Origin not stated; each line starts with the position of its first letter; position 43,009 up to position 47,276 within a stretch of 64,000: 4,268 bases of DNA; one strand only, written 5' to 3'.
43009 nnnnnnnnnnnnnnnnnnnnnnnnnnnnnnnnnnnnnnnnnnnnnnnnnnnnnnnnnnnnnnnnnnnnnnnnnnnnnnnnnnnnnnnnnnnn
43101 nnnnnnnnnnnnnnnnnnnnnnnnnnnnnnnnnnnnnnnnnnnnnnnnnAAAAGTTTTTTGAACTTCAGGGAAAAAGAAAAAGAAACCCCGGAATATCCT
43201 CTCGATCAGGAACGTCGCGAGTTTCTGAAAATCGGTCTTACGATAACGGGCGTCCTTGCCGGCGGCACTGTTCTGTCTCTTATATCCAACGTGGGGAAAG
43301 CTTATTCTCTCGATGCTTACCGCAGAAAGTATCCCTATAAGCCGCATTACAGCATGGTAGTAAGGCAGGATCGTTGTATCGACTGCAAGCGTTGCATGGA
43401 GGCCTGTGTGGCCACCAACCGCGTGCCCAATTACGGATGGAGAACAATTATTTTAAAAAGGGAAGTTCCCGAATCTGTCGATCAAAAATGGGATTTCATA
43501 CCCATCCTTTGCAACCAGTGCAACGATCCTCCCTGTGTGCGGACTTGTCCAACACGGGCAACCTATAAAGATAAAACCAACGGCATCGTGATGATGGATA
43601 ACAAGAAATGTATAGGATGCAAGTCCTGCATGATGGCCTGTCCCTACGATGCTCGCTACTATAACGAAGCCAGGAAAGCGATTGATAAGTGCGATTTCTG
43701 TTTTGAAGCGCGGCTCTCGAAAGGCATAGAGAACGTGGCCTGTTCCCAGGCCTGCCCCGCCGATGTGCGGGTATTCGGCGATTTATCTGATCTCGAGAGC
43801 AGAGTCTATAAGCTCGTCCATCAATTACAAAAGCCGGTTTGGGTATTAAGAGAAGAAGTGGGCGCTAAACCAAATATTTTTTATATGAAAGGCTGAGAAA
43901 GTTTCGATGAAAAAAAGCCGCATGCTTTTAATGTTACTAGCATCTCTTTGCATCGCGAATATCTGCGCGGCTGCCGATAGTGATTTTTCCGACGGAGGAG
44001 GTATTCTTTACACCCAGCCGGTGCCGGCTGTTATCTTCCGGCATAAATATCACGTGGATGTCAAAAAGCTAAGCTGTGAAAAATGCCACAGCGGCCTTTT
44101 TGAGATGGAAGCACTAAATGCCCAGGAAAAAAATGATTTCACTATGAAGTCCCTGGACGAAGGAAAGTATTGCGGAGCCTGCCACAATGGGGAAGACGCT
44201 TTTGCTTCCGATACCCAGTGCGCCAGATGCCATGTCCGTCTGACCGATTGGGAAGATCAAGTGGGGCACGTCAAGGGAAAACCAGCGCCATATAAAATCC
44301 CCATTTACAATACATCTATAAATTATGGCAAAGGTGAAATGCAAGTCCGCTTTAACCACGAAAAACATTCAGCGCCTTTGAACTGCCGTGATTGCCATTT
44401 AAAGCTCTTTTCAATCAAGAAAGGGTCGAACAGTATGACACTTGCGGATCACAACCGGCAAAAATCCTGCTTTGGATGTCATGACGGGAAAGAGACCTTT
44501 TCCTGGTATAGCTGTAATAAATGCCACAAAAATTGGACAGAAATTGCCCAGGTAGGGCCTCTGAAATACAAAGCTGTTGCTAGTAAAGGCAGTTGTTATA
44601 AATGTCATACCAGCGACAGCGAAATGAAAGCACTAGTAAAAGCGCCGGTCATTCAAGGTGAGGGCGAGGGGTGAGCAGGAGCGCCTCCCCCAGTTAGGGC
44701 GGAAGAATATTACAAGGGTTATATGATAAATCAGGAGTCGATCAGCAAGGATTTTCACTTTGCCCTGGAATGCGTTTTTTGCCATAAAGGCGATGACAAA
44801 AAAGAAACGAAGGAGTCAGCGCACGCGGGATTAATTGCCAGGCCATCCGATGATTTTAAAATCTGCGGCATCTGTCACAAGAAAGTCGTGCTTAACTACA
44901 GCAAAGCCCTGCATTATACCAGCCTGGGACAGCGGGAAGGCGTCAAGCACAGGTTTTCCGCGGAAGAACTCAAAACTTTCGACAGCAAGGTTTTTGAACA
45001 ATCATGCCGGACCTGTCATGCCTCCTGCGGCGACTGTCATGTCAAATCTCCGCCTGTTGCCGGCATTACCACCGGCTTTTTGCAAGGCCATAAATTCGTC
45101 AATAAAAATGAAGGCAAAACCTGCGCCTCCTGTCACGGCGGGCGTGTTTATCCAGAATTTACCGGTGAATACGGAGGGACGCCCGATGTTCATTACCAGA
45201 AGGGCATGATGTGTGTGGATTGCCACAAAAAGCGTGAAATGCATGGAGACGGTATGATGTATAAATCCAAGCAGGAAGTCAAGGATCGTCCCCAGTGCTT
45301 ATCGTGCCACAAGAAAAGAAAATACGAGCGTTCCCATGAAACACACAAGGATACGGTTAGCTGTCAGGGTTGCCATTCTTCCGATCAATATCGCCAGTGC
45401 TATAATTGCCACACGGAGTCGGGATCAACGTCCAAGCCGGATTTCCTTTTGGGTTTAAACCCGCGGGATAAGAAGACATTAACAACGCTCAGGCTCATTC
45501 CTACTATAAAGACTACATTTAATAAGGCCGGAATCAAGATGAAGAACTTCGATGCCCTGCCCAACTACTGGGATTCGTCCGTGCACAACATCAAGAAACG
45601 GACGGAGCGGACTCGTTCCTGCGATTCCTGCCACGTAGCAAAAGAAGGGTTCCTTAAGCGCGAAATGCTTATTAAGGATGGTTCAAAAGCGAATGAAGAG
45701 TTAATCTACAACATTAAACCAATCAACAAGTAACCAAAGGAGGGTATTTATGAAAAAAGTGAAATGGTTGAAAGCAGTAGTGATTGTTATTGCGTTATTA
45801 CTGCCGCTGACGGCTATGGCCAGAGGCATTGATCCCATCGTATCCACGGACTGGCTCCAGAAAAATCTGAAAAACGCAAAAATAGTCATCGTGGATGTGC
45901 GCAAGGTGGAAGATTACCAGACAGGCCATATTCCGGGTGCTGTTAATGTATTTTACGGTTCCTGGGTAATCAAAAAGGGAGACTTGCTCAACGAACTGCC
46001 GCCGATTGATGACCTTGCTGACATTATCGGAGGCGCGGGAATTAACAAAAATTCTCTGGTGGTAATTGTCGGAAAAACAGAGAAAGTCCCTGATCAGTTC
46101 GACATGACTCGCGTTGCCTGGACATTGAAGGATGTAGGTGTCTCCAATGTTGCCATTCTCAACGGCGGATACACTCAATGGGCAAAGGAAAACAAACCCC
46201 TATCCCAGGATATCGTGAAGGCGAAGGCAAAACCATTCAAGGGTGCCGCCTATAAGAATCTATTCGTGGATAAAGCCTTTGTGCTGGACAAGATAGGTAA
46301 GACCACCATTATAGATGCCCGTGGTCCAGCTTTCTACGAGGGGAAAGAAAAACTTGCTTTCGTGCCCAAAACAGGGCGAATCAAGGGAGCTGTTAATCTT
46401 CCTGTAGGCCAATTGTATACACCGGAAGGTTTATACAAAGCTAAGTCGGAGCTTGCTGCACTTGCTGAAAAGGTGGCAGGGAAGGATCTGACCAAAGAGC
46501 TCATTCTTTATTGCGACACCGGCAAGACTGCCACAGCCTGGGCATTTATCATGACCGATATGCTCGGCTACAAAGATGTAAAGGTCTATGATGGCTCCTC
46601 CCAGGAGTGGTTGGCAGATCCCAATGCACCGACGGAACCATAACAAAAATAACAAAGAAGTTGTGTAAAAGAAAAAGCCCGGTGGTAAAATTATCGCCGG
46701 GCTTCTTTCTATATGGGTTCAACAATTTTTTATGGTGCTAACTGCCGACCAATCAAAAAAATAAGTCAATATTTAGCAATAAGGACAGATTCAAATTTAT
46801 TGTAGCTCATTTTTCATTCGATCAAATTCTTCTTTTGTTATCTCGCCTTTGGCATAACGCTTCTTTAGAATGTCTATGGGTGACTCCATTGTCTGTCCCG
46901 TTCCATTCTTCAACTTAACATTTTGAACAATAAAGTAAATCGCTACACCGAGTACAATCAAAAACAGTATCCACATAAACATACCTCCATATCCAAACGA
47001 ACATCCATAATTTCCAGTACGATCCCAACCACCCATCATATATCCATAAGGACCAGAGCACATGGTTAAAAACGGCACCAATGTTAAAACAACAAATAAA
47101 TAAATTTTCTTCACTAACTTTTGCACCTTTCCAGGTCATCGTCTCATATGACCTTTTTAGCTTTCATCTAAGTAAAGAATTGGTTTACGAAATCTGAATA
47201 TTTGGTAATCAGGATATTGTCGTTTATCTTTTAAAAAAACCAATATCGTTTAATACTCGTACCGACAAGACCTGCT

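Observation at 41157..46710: CstR-like repressor + NrfD + NrfC + giant multihaem cytochrome + secreted tandem rhodanese: candidate sulfane-sulfur-responsive, quinone-linked redox module with no molybdopterin subunit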

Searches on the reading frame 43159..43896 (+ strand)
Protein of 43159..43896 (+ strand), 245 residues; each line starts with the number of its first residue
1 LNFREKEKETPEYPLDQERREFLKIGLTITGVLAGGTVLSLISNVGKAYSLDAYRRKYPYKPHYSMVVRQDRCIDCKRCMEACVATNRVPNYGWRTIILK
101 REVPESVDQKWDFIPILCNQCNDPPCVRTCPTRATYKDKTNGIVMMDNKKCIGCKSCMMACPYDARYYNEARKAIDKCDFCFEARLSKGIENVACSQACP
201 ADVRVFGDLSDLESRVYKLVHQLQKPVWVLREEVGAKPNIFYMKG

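Call 6: search_protein_families(library=pfam, proteins=[window:43159-43896:+], max_evalue=0.01)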
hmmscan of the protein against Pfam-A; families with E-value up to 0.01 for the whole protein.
window:43159-43896:+ (245 aa): 14 families
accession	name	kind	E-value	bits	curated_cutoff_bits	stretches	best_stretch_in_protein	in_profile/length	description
PF13247.11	Fer4_11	-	6.1e-24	84.6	26.2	1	110-208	2-99/100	4Fe-4S dicluster domain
PF12838.12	Fer4_7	-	2.1e-11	44.5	27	3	118-165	2-52/52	4Fe-4S dicluster domain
PF13237.11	Fer4_10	-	2.1e-11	44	25.5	3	145-200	3-53/53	4Fe-4S dicluster domain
PF13187.11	Fer4_9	-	4.8e-10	39.7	27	2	118-164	2-50/52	4Fe-4S dicluster domain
PF12837.12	Fer4_6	-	6.7e-09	35.7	25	2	146-165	4-23/24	4Fe-4S binding domain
PF00037.32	Fer4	-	1.5e-08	34.5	21.1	2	147-166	4-23/24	4Fe-4S binding domain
PF12797.12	Fer4_2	-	3.3e-08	33.4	24.5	2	143-163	2-22/22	4Fe-4S binding domain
PF25160.1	LdpA_Fe-S-bd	-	2.5e-05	24.4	27.6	1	121-164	5-41/49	LdpA Fe-S cluster-binding domain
PF13183.11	Fer4_8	-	9.5e-05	23.3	27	1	71-132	3-66/68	4Fe-4S dicluster domain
PF13534.11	Fer4_17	-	0.00015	22.7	22.2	0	72-91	1-20/61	4Fe-4S dicluster domain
PF12800.12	Fer4_4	-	0.00066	20.3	24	1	149-164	2-17/17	4Fe-4S binding domain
PF14697.11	Fer4_21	-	0.0019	18.7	35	0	118-163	8-53/59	4Fe-4S dicluster domain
PF12798.12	Fer4_3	-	0.0033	18.6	27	0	151-165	1-15/15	4Fe-4S binding domain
PF13484.11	Fer4_16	-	0.0041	18.3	30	0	72-84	1-13/66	4Fe-4S double cluster binding domain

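Call 8: search_protein_families(library=ncbifam, proteins=[window:43159-43896:+], max_evalue=0.01)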
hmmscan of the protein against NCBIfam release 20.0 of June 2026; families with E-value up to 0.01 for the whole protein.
window:43159-43896:+ (245 aa): 57 families (the best 25 are shown)
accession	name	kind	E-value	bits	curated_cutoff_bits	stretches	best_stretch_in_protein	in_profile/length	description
NF011569.0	PRK14993.1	equivalog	3.4e-51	174.1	416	1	16-243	2-222/244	tetrathionate reductase subunit TtrB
TIGR03149.1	cyt_nit_nrfC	equivalog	3.8e-49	167.1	377.6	1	32-242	7-215/225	cytochrome c nitrite reductase Fe-S protein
NF045797.1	DsrO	equivalog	1.3e-48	165.5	200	1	16-243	2-234/235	sulfate reduction electron transfer complex DsrMKJOP subunit DsrO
NF041715.1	arsenate_red_ArrB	equivalog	1.2e-36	126.4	450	2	64-170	3-108/233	arsenate respiratory reductase iron-sulfur subunit ArrB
TIGR03478.1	DMSO_red_II_bet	subfamily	1.9e-34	119.1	480.7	1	109-243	122-253/321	DMSO reductase family type II enzyme, iron-sulfur subunit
NF042979.1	EthbenzDh_ebdB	equivalog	9.7e-33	113.5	740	1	114-243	149-275/354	ethylbenzene dehydrogenase subunit beta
TIGR02951.1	DMSO_dmsB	equivalog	2.5e-31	108.9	214.1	1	65-215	3-159/161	DMSO/selenate family reductase complex B subunit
NF008134.0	PRK10882.1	equivalog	2.2e-29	102.6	263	1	105-218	100-217/329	hydrogenase 2 operon protein HybA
NF041782.1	mnquin_red_QrcC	equivalog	4.2e-26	92.1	400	2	64-169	1-119/239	menaquinone reductase iron-sulfur cluster-binding subunit QrcC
TIGR01582.1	FDH-beta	equivalog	6.2e-21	74.7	334.7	1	101-224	76-197/283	formate dehydrogenase subunit beta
NF045715.1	sulf_resp_HmcB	equivalog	8.9e-21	74.3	420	1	113-214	102-203/307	sulfate respiration complex iron-sulfur protein HmcB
TIGR01660.1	narH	equivalog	1.1e-19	70.2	524.05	1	113-209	178-272/492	nitrate reductase subunit beta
NF038355.1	FDH3_beta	equivalog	2.9e-18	66.5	240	1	67-181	6-121/180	formate dehydrogenase FDH3 subunit beta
NF045766.1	PhenlGlyoxDHPadI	equivalog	4.5e-18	65.2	700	1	67-206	8-135/443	NADH-dependent phenylglyoxylate dehydrogenase subunit beta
NF007382.0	PRK09898.1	equivalog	6.3e-18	65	213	1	15-183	11-188/208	ferredoxin-like protein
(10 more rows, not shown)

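Call 90: search_solved_structures(query=window:43159-43893:+, max_evalue=1e-10)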
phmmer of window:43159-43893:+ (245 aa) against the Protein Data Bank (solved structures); distinct sequences matched with E-value up to 1e-10: 24.
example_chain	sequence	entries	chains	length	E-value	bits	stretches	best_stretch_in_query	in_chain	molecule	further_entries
2vpw_B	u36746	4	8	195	1.6e-38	135.7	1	62-244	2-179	NRFC PROTEIN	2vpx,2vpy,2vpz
6cz7_B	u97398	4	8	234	6.7e-37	130.3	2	65-171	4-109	4Fe-4S ferredoxin, iron-sulfur binding domain protein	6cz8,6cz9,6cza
2ivf_B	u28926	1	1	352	1.2e-32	116.4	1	113-243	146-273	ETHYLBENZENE DEHYDROGENASE BETA-SUBUNIT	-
4ydd_B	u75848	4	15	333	6.1e-26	94.4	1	109-243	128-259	DMSO reductase family type II enzyme, iron-sulfur subunit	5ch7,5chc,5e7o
7b04_A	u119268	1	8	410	1.9e-21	79.8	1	109-243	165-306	Nitrite oxidoreductase subunit B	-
1q16_B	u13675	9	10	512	1.3e-19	73.7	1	113-209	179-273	Respiratory nitrate reductase 1 beta chain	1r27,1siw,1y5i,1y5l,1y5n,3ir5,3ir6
1y4z_B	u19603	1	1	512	3.1e-19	72.5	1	113-209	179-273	Respiratory nitrate reductase 1 beta chain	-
3egw_B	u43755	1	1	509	7.7e-19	71.2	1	113-209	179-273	Respiratory nitrate reductase 1 beta chain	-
6btm_B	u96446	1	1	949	1.2e-17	67.3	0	111-169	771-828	Alternative Complex III subunit B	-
1kqf_B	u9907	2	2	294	7.1e-16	61.5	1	101-219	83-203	FORMATE DEHYDROGENASE, NITRATE-INDUCIBLE, IRON-SULFUR SUBUNIT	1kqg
7qv7_B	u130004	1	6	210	9.6e-16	61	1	66-165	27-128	Hydrogen dependent carbon dioxide reductase subunit HycB4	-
9mqx_E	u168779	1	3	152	1.1e-15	60.8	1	114-181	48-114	Fe-S-cluster-containing hydrogenase subunit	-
6lod_B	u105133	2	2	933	1.8e-15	60.1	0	64-169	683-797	Fe-S-cluster-containing hydrogenase components 1-like protein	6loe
7qv7_A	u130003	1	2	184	2.7e-15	59.6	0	113-167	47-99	Hydrogen dependent carbon dioxide reductase subunit HycB3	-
8c0z_C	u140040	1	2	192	3.7e-14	55.8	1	113-203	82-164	Iron-sulfur cluster-binding protein potential subunit of aldehyde oxidoreductase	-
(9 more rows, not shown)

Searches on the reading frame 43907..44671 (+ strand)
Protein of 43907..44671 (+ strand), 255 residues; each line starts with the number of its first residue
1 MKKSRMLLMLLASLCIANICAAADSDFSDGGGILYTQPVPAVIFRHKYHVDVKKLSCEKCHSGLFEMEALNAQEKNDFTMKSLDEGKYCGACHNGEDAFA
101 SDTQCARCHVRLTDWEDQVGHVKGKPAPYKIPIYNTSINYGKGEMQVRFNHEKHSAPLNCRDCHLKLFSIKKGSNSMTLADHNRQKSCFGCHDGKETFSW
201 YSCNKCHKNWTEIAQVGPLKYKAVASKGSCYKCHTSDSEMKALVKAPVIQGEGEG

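Call 6: search_protein_families(library=pfam, proteins=[window:43907-44671:+], max_evalue=0.01)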
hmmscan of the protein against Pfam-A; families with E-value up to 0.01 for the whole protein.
window:43907-44671:+ (255 aa): 4 families
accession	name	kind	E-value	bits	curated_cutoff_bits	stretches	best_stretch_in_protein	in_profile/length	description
PF14522.11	Cytochrome_C7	-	2.8e-30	104.4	24.8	3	42-109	1-66/67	Cytochrome c7 and related cytochrome c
PF02085.21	Cytochrom_CIII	-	3.9e-12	46.8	22.9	3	177-241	23-89/101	Class III cytochrome C family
PF14537.11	Cytochrom_c3_2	-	3.4e-07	31.1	25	1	51-109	23-78/79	Cytochrome c3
PF09699.15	Paired_CXXCH_1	-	0.0016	18.5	20.6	0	159-196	8-40/41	Doubled CXXCH motif (Paired_CXXCH_1)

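Call 8: search_protein_families(library=ncbifam, proteins=[window:43907-44671:+], max_evalue=0.01)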
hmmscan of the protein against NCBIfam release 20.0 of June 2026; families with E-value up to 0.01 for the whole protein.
window:43907-44671:+ (255 aa): 3 families
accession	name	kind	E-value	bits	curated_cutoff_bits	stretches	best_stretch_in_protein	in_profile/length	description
TIGR04257.1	nanowire_3heme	domain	1.7e-40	137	40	2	37-109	8-74/75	c(7)-type cytochrome triheme domain-containing protein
NF041781.1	mnquin_red_QrcA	equivalog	1.2e-07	31.5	180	1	37-109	103-173/174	menaquinone reductase multiheme cytochrome c subunit QrcA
TIGR03153.1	cytochr_NrfH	equivalog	0.0039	17.2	134.2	0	39-94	87-134/138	cytochrome c nitrite reductase small subunit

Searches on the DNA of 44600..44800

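Call 88: search_rna_families(source=window, start=44600, end=44800, threshold=evalue, max_evalue=10, show_alignments=2)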
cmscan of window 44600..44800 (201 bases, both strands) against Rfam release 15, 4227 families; matches with E-value up to 10: 1.
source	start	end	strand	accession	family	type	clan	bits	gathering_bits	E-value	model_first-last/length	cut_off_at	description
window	44641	44704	-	RF03538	Flavi_TBFV_CRE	Cis-reg;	-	15.5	60.5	4.4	1-106/106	no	Tick-borne Flavivirus 3' UTR cis-acting replication element (CRE)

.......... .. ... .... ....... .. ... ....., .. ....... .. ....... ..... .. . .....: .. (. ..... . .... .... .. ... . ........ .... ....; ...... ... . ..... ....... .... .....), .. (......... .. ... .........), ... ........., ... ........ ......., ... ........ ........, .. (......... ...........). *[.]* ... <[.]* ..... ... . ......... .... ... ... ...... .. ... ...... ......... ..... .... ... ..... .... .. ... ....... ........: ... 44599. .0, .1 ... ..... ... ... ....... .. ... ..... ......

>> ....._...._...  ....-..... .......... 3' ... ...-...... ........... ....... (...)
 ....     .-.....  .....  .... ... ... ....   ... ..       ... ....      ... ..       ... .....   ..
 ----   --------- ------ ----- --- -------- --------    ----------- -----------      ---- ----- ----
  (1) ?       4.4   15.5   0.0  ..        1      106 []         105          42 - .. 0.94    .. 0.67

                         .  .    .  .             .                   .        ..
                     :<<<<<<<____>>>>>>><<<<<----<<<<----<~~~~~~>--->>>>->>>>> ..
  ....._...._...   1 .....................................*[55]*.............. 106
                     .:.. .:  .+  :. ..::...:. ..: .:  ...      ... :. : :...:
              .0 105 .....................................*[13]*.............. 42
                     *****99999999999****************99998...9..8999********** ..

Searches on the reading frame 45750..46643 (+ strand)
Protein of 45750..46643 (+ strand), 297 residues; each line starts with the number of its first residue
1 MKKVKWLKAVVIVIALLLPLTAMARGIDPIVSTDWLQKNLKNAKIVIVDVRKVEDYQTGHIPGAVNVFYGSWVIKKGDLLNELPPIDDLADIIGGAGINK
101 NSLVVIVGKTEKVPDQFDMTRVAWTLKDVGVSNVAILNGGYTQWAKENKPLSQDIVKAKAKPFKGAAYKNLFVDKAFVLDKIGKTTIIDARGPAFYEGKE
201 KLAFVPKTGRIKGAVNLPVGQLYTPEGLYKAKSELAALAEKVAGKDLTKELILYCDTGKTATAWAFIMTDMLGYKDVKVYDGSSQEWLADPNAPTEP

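Call 6: search_protein_families(library=pfam, proteins=[window:45750-46643:+], max_evalue=0.01)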
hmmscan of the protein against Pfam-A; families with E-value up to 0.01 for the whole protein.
window:45750-46643:+ (297 aa): 1 family
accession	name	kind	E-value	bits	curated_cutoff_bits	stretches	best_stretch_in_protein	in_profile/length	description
PF00581.25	Rhodanese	-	2e-35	121.7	22.2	2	32-146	1-101/102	Rhodanese-like domain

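Call 8: search_protein_families(library=ncbifam, proteins=[window:45750-46643:+], max_evalue=0.01)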
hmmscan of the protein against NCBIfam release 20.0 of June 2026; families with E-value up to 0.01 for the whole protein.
window:45750-46643:+ (297 aa): 14 families
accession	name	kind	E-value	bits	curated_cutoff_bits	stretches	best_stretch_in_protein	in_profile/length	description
NF008557.0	PRK11493.1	equivalog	2.3e-29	102.4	250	1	30-296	6-278/281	3-mercaptopyruvate sulfurtransferase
NF040901.1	SeO3_TeO2_ExtH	equivalog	5.3e-19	68.5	200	2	184-287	240-346/430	selenite/tellurite reduction operon rhodanese-like protein ExtH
NF041203.1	rhodanese_LYCAU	equivalog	7.4e-13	48.3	115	1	13-64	5-58/126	rhodanese-related (seleno)protein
NF006444.0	PRK08762.1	equivalog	6.8e-10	38.1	449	0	122-160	85-123/387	molybdopterin-synthase adenylyltransferase MoeB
NF045694.1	seleno_TsoB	exception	2.1e-08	32.7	805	1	29-159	44-164/572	rhodanese/DsbD fusion-like selenoprotein TsoB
NF045521.1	rhoda_near_glyco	subfamily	5.7e-07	29.4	145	0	31-75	20-62/144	rhodanese homology domain-containing protein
NF001195.0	PRK00162.1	equivalog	1.2e-05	25.5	102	0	36-66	12-42/108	thiosulfate sulfurtransferase GlpE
NF008750.0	PRK11784.1-2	equivalog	3e-05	23.3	241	1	37-67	8-38/346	tRNA 2-selenouridine(34) synthase MnmH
NF008752.0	PRK11784.1-4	equivalog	0.00024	20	266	0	46-67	20-41/357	tRNA 2-selenouridine(34) synthase MnmH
NF007627.0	PRK10287.1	equivalog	0.00039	20.6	102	0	47-67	23-43/104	thiosulfate sulfurtransferase PspE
NF005902.0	PRK07878.1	equivalog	0.00084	18.3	647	0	31-85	289-342/392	adenylyltransferase/sulfurtransferase MoeZ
TIGR02981.1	phageshock_pspE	exception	0.0014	18.9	126.3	0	47-67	21-41/101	thiosulfate sulfurtransferase PspE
TIGR04271.1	ThiI_C_thiazole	equivalog_domain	0.0019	18.2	70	0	238-280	58-99/101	thiazole biosynthesis protein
TIGR04568.1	arch_SelU_Nterm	equivalog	0.0047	16.8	200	0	39-67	98-126/215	selenouridine synthase SelU-like subunit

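Call 89: search_solved_structures(query=window:45750-46640:+, max_evalue=0.001)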
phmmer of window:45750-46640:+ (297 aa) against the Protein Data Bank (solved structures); distinct sequences matched with E-value up to 0.001: 35.
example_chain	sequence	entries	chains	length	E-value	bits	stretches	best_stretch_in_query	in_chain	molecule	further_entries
1uar_A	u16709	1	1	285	6.6e-28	101.3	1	29-287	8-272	Rhodanese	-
3hwi_A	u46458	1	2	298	3.7e-26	95.5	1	23-295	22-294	Thiosulfate sulfurtransferase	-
3aax_A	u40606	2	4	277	5.7e-26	94.9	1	27-295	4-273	Putative thiosulfate sulfurtransferase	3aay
8k55_A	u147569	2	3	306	1.4e-23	87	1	28-290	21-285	sulfur transferase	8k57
1dp2_A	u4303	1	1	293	3e-23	86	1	54-289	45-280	RHODANESE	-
1boh_A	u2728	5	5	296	3.1e-23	85.9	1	54-289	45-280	RHODANESE | CARBOXYMETHYLATED RHODANESE | SULFUR-SUBSTITUTED RHODANESE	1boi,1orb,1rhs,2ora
8q5z_A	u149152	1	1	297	3.1e-23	85.9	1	54-289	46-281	Thiosulfate sulfurtransferase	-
1rhd_A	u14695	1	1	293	4.2e-23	85.5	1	54-289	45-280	RHODANESE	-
1e0c_A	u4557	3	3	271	1.9e-22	83.4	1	33-296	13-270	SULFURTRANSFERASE | PUTATIVE THIOSULFATE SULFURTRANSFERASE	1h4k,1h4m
8agf_A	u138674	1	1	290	1.2e-21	80.7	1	54-289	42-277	Thiosulfate sulfurtransferase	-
3hzu_A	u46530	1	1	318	3.2e-20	76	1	28-288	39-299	Thiosulfate sulfurtransferase sseA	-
5wqk_A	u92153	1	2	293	5.4e-20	75.3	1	55-288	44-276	Sulfurtransferase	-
5wqj_A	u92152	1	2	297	5.6e-20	75.2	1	55-288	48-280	Sulfurtransferase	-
3p3a_A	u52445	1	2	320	9.1e-20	74.5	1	29-288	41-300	Thiosulfate sulfurtransferase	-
1urh_A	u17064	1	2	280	2.7e-19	73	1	31-297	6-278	3-MERCAPTOPYRUVATE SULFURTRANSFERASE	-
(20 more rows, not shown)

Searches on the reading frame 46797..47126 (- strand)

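Call 6: search_protein_families(library=pfam, proteins=[window:46797-47126:-], max_evalue=0.01)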
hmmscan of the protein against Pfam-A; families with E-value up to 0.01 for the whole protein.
window:46797-47126:- (109 aa): 3 families
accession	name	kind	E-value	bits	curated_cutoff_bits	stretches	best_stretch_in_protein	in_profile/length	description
PF09851.14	SHOCT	-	6e-11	42.2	27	1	83-108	2-27/28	Short C-terminal domain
PF05120.17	GvpG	-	0.0041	17.7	30.6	1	87-108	40-61/67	Gas vesicle protein G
PF09451.16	ATG27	-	0.0056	17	27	1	45-72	190-217/261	Autophagy-related protein 27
